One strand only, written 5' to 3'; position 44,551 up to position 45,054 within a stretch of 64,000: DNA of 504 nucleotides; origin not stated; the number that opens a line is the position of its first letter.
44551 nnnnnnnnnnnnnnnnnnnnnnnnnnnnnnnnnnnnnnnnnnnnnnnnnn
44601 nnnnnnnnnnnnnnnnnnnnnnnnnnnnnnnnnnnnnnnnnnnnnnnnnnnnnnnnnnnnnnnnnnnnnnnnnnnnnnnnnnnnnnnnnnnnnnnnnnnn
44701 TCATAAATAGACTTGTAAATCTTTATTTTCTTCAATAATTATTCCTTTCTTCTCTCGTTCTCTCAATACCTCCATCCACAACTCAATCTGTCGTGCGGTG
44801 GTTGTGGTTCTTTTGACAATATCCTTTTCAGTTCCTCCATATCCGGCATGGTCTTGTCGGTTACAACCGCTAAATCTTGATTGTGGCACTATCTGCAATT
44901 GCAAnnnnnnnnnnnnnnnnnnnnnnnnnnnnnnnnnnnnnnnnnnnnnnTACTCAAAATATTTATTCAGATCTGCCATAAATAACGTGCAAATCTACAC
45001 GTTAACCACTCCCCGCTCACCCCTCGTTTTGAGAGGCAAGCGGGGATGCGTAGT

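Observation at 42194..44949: Candidate novel system: palindromic operator, 67-aa ORF, 634-aa protein made only of RNA-polymerase-type DNA-binding modules, and a 196-aa HEPN-like protein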

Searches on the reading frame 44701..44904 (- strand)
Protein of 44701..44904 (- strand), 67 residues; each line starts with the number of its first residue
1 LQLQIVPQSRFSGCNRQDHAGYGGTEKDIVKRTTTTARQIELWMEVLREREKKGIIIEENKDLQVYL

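Call 3: search_protein_families(library=pfam, proteins=[window:44701-44904:-], max_evalue=1)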
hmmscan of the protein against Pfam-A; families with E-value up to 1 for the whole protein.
window:44701-44904:- (67 aa): 0 families

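Call 5: search_protein_families(library=padloc, proteins=[window:44701-44904:-], max_evalue=1)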
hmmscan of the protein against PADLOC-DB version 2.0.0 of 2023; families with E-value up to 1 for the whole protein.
window:44701-44904:- (67 aa): 0 families

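Call 6: search_protein_families(library=ncbifam, proteins=[window:44701-44904:-], max_evalue=1)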
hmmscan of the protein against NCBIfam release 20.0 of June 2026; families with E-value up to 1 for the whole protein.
window:44701-44904:- (67 aa): 0 families
